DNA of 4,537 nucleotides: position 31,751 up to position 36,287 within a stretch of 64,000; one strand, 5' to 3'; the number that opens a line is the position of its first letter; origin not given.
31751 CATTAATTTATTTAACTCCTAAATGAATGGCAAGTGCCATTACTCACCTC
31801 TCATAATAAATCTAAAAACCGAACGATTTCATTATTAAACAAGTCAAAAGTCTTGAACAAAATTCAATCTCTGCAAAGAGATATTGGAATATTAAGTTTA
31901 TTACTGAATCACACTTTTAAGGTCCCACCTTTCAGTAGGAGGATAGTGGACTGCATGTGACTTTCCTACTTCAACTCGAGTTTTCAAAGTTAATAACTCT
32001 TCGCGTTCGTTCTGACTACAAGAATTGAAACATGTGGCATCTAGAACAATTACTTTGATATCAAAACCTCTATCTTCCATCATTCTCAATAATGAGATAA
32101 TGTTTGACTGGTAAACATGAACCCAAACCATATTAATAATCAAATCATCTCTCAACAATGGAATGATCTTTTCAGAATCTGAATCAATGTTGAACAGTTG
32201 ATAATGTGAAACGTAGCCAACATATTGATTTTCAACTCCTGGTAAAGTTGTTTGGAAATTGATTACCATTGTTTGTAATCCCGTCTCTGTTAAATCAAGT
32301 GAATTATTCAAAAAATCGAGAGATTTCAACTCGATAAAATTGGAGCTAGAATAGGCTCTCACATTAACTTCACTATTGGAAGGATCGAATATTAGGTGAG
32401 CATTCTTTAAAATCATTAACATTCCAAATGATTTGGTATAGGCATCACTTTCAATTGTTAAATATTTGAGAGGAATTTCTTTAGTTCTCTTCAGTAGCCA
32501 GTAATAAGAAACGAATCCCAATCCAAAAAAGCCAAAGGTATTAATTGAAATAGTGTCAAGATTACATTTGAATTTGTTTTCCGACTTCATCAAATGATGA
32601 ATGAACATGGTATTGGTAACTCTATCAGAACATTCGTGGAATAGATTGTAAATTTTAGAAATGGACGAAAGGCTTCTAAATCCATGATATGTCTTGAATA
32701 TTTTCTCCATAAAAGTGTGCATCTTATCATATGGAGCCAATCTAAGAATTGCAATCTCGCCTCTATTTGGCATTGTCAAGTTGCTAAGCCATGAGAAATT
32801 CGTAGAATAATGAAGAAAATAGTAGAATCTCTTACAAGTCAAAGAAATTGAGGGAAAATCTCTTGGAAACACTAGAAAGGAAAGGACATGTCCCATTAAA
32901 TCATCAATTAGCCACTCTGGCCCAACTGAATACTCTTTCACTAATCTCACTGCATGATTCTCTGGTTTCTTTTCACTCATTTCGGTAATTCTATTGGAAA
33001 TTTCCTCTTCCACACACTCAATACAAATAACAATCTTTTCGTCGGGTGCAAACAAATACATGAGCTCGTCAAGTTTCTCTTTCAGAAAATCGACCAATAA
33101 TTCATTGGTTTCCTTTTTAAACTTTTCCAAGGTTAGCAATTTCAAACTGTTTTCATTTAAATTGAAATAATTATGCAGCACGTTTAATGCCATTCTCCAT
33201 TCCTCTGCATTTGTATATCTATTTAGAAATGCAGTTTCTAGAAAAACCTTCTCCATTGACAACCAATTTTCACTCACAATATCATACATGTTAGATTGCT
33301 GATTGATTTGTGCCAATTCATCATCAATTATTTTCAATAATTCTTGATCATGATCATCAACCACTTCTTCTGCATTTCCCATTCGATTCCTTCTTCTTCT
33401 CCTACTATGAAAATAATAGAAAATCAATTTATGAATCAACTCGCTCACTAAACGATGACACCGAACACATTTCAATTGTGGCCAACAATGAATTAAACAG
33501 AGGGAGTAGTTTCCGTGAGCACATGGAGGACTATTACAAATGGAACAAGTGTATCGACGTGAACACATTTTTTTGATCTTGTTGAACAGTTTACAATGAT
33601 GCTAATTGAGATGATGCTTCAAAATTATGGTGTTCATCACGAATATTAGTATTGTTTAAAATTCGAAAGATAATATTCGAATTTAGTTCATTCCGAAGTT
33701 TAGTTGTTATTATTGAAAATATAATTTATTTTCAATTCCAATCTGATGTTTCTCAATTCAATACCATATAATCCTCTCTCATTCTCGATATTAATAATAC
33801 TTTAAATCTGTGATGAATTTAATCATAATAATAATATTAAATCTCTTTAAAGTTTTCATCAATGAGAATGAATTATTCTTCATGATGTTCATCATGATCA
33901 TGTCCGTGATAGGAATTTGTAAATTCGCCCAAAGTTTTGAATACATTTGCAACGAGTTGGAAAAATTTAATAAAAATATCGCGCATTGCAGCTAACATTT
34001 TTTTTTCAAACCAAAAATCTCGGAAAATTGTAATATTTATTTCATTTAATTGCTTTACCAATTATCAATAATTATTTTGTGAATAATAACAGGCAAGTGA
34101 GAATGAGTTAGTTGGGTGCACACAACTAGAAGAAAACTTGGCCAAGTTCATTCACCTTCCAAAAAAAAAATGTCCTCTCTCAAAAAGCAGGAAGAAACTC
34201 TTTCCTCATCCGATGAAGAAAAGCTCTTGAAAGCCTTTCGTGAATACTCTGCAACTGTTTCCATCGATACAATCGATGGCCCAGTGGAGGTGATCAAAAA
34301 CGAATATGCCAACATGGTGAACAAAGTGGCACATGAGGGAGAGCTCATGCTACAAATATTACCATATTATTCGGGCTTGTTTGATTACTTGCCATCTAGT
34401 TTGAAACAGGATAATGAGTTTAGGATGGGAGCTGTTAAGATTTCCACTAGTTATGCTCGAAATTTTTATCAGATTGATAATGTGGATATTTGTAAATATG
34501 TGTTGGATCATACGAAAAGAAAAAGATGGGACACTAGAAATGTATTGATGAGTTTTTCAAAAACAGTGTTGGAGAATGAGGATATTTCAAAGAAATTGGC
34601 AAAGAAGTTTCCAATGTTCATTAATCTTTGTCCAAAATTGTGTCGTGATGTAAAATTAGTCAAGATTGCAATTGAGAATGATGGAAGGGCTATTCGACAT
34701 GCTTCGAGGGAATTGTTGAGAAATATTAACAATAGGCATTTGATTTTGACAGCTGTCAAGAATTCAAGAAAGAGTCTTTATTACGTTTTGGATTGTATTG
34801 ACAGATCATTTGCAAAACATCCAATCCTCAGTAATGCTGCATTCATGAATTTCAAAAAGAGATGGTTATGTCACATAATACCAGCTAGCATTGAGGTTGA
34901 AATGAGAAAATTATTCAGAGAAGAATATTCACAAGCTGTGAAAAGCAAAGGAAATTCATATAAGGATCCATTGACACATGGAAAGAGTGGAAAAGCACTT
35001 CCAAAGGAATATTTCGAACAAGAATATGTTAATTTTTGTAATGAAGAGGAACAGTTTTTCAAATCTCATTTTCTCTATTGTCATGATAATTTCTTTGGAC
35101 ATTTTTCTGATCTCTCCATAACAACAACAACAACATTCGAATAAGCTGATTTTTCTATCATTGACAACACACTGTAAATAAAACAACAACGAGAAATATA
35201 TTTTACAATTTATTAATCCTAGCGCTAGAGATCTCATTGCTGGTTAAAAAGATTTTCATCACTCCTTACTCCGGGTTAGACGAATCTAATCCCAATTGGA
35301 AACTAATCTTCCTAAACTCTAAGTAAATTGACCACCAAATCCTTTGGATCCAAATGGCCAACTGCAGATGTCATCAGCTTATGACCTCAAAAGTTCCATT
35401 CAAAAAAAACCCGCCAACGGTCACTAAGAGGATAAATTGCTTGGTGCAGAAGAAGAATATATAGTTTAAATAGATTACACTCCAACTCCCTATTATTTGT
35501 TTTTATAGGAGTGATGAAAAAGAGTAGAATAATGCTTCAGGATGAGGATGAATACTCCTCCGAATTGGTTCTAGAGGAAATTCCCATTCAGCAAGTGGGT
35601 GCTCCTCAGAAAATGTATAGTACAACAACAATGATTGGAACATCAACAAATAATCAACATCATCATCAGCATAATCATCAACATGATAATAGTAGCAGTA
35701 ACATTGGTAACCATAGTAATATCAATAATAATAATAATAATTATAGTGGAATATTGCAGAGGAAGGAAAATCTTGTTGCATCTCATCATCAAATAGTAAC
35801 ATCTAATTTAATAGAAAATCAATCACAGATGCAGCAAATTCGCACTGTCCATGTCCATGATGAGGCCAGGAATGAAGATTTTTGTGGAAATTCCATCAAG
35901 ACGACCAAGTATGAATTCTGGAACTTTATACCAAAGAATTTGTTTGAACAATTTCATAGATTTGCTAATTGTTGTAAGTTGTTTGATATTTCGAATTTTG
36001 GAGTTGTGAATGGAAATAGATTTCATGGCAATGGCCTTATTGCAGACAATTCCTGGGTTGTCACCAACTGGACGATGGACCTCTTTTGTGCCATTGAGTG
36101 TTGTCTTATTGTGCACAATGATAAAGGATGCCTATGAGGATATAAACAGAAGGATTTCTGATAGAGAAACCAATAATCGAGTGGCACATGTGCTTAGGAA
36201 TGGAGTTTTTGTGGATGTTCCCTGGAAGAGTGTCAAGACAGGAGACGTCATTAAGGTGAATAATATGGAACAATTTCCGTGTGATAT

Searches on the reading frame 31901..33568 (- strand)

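Call 8: search_protein_families(library=pfam, proteins=[window:31901-33568:-], max_evalue=0.001)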
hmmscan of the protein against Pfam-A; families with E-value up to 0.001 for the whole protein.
window:31901-33568:- (555 aa): 1 family
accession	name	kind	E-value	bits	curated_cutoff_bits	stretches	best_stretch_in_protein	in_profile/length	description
PF18511.6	F-box_5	-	0.00036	20.5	25.5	1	219-250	3-34/42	F-box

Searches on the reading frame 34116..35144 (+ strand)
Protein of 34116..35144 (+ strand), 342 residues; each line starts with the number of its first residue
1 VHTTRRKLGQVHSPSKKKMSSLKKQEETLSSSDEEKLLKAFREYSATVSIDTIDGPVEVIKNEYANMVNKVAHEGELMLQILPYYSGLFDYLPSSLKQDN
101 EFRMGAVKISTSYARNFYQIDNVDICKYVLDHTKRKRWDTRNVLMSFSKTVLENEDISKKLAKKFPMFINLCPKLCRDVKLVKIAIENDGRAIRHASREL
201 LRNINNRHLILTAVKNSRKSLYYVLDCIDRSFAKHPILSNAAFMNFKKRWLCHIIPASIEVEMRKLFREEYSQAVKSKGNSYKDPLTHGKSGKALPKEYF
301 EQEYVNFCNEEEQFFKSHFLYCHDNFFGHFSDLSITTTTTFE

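Call 9: search_protein_families(library=pfam, proteins=[window:34116-35144:+], max_evalue=0.001)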
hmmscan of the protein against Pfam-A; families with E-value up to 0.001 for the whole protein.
window:34116-35144:+ (342 aa): 1 family
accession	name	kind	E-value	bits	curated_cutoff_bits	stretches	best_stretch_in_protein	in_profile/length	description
PF13475.11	DUF4116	-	4.8e-15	55.3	24.9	2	154-200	1-48/49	Domain of unknown function (DUF4116)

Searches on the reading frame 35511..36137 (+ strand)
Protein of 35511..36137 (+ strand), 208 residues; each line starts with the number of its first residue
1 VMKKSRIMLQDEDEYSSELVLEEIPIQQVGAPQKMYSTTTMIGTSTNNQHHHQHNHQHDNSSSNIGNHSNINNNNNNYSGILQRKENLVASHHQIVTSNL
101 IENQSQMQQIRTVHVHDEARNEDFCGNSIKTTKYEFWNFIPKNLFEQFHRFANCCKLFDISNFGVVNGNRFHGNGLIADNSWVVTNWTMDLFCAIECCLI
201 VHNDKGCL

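Call 9: search_protein_families(library=pfam, proteins=[window:35511-36137:+], max_evalue=0.001)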
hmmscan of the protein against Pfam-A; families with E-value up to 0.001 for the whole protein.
window:35511-36137:+ (208 aa): 1 family
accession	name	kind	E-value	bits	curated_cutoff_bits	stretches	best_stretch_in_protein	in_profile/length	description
PF16209.10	PhoLip_ATPase_N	-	4.3e-17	62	29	1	113-154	1-44/67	Phospholipid-translocating ATPase N-terminal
